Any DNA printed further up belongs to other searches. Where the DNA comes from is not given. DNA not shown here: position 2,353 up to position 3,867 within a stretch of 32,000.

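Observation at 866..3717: Intact, translationally coupled two-gene ORFan operon with a nuclease-like effector inside a decayed mobile element: candidate undescribed defence or MGE-maintenance system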

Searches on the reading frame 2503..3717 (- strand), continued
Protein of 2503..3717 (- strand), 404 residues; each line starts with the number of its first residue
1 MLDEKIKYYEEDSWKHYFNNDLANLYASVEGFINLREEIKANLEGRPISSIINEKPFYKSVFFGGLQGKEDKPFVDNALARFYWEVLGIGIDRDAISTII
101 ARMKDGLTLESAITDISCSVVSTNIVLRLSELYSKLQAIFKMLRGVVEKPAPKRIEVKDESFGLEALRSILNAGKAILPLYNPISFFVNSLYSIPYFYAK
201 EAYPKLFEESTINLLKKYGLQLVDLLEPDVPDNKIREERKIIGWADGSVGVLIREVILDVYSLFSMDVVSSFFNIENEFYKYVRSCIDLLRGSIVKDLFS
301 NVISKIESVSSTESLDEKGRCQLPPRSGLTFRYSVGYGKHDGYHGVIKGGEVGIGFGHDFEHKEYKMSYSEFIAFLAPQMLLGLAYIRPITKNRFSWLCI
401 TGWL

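Call 56: find_encoding_contigs(protein=P0037, flank=10000, max_places=2)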
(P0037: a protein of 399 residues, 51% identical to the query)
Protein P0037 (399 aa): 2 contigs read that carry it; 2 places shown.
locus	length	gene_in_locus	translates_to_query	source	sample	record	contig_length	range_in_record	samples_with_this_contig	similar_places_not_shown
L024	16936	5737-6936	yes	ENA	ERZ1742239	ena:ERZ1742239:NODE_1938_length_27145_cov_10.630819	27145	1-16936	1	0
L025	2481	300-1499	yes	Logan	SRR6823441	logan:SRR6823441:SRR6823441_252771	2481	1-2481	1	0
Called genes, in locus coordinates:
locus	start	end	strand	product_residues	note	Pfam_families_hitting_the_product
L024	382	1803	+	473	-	-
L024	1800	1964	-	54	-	-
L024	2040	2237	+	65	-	-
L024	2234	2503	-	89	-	PF13601:HTH_34 (weak)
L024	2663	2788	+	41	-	-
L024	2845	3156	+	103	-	PF01402:RHH_1, PF19807:DUF6290 (weak)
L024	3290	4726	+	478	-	-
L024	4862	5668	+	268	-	-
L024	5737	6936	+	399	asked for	-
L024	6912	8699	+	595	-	-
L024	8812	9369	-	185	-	-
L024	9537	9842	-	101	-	PF11447:DUF3201 (weak)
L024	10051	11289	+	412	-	PF07690:MFS_1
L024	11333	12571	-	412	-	PF00266:Aminotran_5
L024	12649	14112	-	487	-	PF01554:MatE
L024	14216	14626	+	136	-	PF03551:PadR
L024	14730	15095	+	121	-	PF02579:Nitro_FeMo-Co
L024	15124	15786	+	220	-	PF13489:Methyltransf_23 (weak), PF13649:Methyltransf_25, PF08241:Methyltransf_11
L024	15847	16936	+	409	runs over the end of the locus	PF07690:MFS_1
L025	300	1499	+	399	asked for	-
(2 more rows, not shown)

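Call 64: find_encoding_contigs(protein=P0039, flank=10000, max_places=2)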
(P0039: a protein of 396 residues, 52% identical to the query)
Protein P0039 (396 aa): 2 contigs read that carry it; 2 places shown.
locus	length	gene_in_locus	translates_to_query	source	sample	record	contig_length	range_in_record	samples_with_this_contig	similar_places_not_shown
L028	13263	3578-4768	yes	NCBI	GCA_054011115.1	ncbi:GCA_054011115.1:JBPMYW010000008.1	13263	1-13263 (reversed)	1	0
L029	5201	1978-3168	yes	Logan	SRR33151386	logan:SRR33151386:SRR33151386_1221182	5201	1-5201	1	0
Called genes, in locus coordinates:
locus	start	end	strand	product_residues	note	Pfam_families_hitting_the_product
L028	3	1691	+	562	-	?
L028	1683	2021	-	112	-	-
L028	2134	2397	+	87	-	-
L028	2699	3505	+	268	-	-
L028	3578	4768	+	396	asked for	-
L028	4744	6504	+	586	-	-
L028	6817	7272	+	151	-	-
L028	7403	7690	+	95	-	-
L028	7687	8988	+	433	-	-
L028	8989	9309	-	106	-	PF04471:Mrr_cat, PF08378:NERD (weak), PF01870:Hjc (weak), PF26553:PDDEXK_19 (weak), PF02021:UPF0102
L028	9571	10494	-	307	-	PF12686:DUF3800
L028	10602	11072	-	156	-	-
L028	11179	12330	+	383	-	-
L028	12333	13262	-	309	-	?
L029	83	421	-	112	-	-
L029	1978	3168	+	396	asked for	-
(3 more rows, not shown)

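Call 67: search_protein_families(library=pfam, proteins=[L024:4862-5668:+, L028:2699-3505:+, L010:3207-3893:+, L024:3290-4726:+, L028:7687-8988:+, L023:8901-9854:+, L022:8692-9138:-], max_evalue=0.05)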
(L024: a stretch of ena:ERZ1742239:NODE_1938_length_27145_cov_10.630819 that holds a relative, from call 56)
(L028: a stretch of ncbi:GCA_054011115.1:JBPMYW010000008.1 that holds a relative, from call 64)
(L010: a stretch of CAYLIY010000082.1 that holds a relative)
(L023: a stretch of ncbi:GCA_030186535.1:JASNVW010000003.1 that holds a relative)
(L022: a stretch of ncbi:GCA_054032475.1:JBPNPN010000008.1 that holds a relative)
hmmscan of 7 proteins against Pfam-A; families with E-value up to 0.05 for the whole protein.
L024:4862-5668:+ (268 aa): 1 family
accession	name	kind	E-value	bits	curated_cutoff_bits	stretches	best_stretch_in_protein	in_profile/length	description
PF00227.31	Proteasome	-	0.0011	19.1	22.4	1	6-142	7-127/189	Proteasome subunit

L028:2699-3505:+ (268 aa): 1 family
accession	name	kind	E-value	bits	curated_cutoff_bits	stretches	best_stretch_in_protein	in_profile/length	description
PF00227.31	Proteasome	-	0.0002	21.5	22.4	1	4-140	7-127/189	Proteasome subunit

L010:3207-3893:+ (229 aa): 0 families

L024:3290-4726:+ (478 aa): 0 families

L028:7687-8988:+ (433 aa): 2 families
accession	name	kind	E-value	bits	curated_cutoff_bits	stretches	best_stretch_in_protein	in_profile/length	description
PF10633.15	NPCBM_assoc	-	0.013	16.1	24.4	0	87-121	44-78/78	NPCBM-associated, NEW3 domain of alpha-galactosidase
PF13620.12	CarboxypepD_reg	-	0.027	15.3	32.3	1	250-297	5-59/82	Carboxypeptidase regulatory-like domain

L023:8901-9854:+ (317 aa): 9 families
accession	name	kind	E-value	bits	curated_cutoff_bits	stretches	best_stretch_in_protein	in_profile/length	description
PF01637.24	ATPase_2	-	9.4e-14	52.2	33.2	1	16-213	3-223/225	ATPase domain predominantly from Archaea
PF13173.12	AAA_14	-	3.2e-08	34.1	27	1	31-148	3-103/129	AAA domain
PF13401.12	AAA_22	-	2e-06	28.6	27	1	33-142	8-122/130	AAA domain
PF13191.12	AAA_16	-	4.8e-05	24.4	32.6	1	13-65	1-61/167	AAA ATPase domain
PF05621.17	TniB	-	0.0087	15.9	22.4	0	20-143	25-162/189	Bacterial TniB protein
PF01978.25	TrmB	-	0.021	15.1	25.6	0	258-304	14-60/68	Sugar-specific transcriptional regulator TrmB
PF25201.1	nSTAND6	-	0.031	14.7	27.7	0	14-52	1-40/148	Novel STAND NTPase 6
PF21100.3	MCM_C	-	0.039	14.2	27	0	256-303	5-61/64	MCM protein C-terminal winged helix-turn-helix domain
PF01638.23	HxlR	-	0.04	14.2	20.8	0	266-299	18-52/91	HxlR-like helix-turn-helix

L022:8692-9138:- (148 aa): 0 families

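Call 68: search_solved_structures(query=L024:4862-5668:+, max_evalue=1)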
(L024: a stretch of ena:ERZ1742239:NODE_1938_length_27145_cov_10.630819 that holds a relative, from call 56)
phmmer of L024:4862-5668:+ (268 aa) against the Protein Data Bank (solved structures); distinct sequences matched with E-value up to 1: 1.
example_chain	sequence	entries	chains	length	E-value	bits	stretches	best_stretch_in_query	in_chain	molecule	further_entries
7qve_s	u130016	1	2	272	0.2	14.2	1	4-59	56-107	Proteasome subunit beta type-5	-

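Call 82: search_protein_representatives(alignment_id=A2)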
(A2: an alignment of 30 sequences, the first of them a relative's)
Query: 30 sequences, 398 profile positions. Proteins with E-value up to 0.001 (for the whole library): 188; up to 1e-10: 106; up to 1e-30: 37. The best 150 are listed.
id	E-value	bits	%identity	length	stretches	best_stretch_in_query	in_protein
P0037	3.4e-206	701.4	-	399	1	3-398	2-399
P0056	3.5e-144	497.2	-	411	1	2-397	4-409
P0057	8.6e-140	482.8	-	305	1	2-299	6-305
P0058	3.3e-99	349.2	-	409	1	3-397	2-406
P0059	6.9e-99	348.1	-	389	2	2-306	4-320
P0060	2.2e-97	343.1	-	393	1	4-397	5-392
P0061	4.3e-92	325.7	-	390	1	3-395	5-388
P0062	2.8e-89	316.5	-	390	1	3-385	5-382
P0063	8.4e-88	311.6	-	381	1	1-397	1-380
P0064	2.8e-86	306.6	-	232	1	167-397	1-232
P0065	7.3e-79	282.2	-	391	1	2-391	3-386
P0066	6.1e-77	275.8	-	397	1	1-385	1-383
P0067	3.6e-67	243.7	-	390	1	2-396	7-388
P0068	2.2e-63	231.2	-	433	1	21-394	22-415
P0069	1.0e-47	179.6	-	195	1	2-188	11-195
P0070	9.1e-47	176.5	-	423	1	4-384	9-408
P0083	5.9e-36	140.9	-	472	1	10-380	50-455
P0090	7.5e-31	124.1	-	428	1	6-380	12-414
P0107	1.4e-20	90.2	-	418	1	2-337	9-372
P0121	6.8e-16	74.8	-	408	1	7-384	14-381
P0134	1.2e-13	67.4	-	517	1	8-221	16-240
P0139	2.9e-13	66.2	-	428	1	8-386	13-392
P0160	9.7e-11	57.8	-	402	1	6-381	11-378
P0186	9.7e-09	51.3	-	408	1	6-380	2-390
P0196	5.8e-08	48.7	-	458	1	16-265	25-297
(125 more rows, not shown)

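Call 83: list_cluster_members(proteins=[P0070, P0083, P0090, P0107, P0121, P0134, P0139, P0160, P0186, P0196])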
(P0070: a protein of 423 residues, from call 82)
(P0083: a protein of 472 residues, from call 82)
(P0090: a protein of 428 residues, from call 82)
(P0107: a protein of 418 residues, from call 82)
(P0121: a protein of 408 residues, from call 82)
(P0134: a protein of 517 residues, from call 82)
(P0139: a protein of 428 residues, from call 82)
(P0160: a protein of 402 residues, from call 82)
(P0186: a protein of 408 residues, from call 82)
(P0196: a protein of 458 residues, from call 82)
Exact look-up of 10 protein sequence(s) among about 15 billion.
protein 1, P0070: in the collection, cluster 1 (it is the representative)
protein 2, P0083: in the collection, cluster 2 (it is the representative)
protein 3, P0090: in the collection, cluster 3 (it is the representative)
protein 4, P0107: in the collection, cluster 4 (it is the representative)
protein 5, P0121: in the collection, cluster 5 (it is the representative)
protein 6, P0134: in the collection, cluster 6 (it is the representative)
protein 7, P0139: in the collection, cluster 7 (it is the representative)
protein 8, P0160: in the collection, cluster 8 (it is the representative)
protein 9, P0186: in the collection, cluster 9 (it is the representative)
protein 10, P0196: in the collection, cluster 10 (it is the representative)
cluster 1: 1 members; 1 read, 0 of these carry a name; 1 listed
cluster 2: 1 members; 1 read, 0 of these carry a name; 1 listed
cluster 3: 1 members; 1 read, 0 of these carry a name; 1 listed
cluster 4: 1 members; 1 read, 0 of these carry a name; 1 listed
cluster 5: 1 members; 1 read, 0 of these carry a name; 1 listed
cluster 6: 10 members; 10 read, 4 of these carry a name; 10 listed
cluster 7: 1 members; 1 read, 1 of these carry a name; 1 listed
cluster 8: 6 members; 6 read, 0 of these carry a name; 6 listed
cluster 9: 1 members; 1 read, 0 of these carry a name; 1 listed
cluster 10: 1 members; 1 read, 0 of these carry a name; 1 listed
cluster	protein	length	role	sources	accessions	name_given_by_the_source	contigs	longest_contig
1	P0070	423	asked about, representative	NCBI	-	-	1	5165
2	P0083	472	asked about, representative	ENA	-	-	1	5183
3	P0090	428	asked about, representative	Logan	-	-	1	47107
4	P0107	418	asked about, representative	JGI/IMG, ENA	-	-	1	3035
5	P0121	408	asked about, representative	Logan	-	-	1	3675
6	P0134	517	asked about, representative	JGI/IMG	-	-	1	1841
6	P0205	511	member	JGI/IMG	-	hypothetical protein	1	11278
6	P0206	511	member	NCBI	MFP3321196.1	MAG: hypothetical protein RXO24_11555 [Acidilobus sp.]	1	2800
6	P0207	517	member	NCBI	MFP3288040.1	MAG: hypothetical protein RXP86_12325 [Acidilobus sp.]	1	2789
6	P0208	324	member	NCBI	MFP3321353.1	MAG: hypothetical protein RXO24_12355, partial [Acidilobus sp.]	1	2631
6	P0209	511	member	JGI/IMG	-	-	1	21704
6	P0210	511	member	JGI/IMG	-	-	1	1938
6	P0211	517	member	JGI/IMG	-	-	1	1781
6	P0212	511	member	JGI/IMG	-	-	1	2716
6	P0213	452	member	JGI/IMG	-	-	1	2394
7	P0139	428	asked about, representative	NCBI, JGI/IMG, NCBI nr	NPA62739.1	MAG: hypothetical protein GXN95_04200 [Methanococci archaeon] | hypothetical protein [Methanococci archaeon]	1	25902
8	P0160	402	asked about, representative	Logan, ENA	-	-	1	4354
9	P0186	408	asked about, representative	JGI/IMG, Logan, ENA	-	-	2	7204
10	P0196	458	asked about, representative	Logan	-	-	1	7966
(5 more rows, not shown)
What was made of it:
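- The family is patchy and sparse: 188 clusters at 50% identity, mostly singletons (calls 82, 83).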

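Call 87: search_dna_similar(query=window:2503-3717:-, collection=phages, mode=protein, max_evalue=0.001)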
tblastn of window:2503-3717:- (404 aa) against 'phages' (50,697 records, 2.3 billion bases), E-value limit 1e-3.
No match.

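Call 89: search_dna_similar(query=window:2503-3717:-, collection=plasmids, mode=protein, max_evalue=0.001)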
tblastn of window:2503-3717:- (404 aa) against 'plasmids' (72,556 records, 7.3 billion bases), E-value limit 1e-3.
No match.

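Call 96: find_related_loci(query=A2, collection=metagenome_contigs, flank=10000)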
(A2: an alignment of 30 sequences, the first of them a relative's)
Query A2 (404 aa) in metagenome_contigs; peptide patterns used: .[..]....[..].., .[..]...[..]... (x = any residue, [..] = any of these).
334 stretches matched a pattern; 160 encode a relative of the query (tblastn E <= 1e-3); the best 80 are kept; 80 distinct loci.
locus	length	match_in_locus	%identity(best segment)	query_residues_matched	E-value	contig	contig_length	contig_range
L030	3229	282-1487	79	1-404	0e+0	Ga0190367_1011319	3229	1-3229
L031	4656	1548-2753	79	1-404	0e+0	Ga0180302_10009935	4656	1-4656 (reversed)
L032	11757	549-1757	79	1-404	0e+0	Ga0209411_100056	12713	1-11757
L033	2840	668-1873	77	1-404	0e+0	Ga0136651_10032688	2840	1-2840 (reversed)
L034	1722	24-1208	51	1-403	3e-146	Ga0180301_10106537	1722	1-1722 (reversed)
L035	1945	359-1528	52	6-403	2e-140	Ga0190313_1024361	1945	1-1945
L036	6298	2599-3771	49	1-403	2e-125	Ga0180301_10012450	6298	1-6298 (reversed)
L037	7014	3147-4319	49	1-403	2e-123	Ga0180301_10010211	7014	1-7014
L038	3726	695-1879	49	2-403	1e-123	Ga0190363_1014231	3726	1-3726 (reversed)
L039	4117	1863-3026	50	6-403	2e-121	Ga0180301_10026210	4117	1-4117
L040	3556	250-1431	47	1-403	4e-120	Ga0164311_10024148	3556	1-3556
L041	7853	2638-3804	48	4-403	2e-117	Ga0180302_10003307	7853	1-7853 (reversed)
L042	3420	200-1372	46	1-403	5e-117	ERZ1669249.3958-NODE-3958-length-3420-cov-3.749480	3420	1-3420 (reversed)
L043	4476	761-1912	46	2-403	9e-107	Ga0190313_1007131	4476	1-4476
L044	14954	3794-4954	42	1-400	1e-98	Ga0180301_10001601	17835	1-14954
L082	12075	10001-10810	27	6-274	4e-29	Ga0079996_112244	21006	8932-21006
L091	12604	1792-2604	29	6-274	1e-28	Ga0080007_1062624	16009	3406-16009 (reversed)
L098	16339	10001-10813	27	6-274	2e-28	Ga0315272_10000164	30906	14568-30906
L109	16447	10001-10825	27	6-274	2e-27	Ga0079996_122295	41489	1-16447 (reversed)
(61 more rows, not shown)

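Call 99: search_protein_families(library=pfam, proteins=[L098:5163-6932:+, L098:6934-8460:+, L098:8405-9448:+, L098:9485-9943:+, L098:2527-5151:-, L109:1282-4227:+, L109:4235-6757:+, L109:6726-9491:+, L109:9488-9811:+, L091:5341-9555:-], max_evalue=0.001)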
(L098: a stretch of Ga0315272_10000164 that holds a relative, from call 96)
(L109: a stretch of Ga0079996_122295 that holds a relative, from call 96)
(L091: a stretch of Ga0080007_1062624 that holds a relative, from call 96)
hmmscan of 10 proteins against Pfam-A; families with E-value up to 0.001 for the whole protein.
L098:5163-6932:+ (589 aa): 1 family
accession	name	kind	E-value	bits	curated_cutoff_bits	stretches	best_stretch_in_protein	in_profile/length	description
PF12705.13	PDDEXK_1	-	1.5e-07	32.1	22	1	55-370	4-246/247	PD-(D/E)XK nuclease superfamily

L098:6934-8460:+ (508 aa): 3 families
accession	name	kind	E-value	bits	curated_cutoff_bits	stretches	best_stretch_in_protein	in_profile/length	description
PF13245.12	AAA_19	-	7.1e-05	23.4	25.1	0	46-90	10-51/134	AAA domain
PF13086.12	AAA_11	-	9.4e-05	22.7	27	0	49-105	19-75/257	AAA domain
PF00270.35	DEAD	-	0.00046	20.4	26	1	51-97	18-62/167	DEAD/DEAH box helicase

L098:8405-9448:+ (347 aa): 2 families
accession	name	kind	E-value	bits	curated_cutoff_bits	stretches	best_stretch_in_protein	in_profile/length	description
PF01555.25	N6_N4_Mtase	-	1.6e-06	28.7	26.7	1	53-86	184-217/221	DNA methylase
PF03602.21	Cons_hypoth95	-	0.00058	20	24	0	48-92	39-84/182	Conserved hypothetical protein 95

L098:9485-9943:+ (152 aa): 0 families

L098:2527-5151:- (874 aa): 2 families
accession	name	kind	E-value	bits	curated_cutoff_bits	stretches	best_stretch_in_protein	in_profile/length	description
PF06634.17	DUF1156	-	9.9e-13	48.5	24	1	7-57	1-52/73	Protein of unknown function (DUF1156)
PF03602.21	Cons_hypoth95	-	2.8e-08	34.1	24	1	109-155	40-86/182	Conserved hypothetical protein 95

L109:1282-4227:+ (981 aa): 5 families
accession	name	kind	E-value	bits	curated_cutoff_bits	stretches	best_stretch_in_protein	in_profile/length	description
PF00271.37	Helicase_C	-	2.6e-29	102.1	23.5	1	358-464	2-110/110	Helicase conserved C-terminal domain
PF00176.29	SNF2-rel_dom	-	7.1e-16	58.6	24.9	1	39-202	1-181/290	SNF2-related domain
PF04851.21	ResIII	-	1.1e-09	38.9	22.5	1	37-185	5-163/164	Type III restriction enzyme, res subunit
PF00270.35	DEAD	-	8.1e-07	29.4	26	1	58-185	16-161/167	DEAD/DEAH box helicase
PF22590.2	Cas3-like_C_2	-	0.00024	21.8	27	0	385-463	20-104/106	CRISPR-associated nuclease/helicase Cas3, C-terminal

L109:4235-6757:+ (840 aa): 3 families
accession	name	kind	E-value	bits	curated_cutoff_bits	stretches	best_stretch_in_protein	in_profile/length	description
PF01555.25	N6_N4_Mtase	-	2.5e-09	37.9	26.7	1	465-586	1-85/221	DNA methylase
PF01170.24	UPF0020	-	5.5e-06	26.6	22.3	0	91-130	29-68/197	RMKL-like, methyltransferase domain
PF13248.11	Zn_ribbon_3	-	0.00016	21.4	27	0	265-278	2-15/26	zinc-ribbon domain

L109:6726-9491:+ (921 aa): 1 family
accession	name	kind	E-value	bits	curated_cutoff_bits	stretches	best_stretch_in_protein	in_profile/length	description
PF04465.17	DUF499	-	4.9e-39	134.3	23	1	153-745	75-724/1024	Protein of unknown function (DUF499)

L109:9488-9811:+ (107 aa): 0 families

L091:5341-9555:- (1404 aa): 11 families
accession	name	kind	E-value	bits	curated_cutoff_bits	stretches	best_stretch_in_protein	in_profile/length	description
PF20720.3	nSTAND3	-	1.4e-08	35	27.2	1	366-437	7-72/155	Novel STAND NTPase 3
PF13521.12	AAA_28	-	5.7e-07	30.3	27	1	22-71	1-50/164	AAA domain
PF13671.12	AAA_33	-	3.2e-06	27.9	27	0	23-46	2-25/143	AAA domain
PF13191.12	AAA_16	-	1.8e-05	25.8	32.6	0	368-429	14-84/167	AAA ATPase domain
PF13401.12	AAA_22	-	2.1e-05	25.3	27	0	375-433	4-59/130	AAA domain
PF00005.33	ABC_tran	-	3.6e-05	24.8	25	0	372-399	7-34/137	ABC transporter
PF00004.35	AAA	-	5.3e-05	24.1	21.2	0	380-420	2-35/131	ATPase family associated with various cellular activities (AAA)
PF25199.1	nSTAND_NTPase5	-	6.7e-05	23.2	34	0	371-437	36-103/145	Novel STAND NTPase 5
PF13479.12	AAA_24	-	0.00013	22.4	27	0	21-43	3-23/195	AAA domain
PF13481.12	AAA_25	-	0.00028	21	27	0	369-406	26-63/195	AAA domain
PF08477.19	Roc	-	0.00096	19.8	27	0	22-58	1-37/119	Ras of Complex, Roc, domain of DAPkinase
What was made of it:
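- SNF2 helicase + methylase + DUF499 directly upstream (L109), and a 1404-aa STAND NTPase (L091) (call 99).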
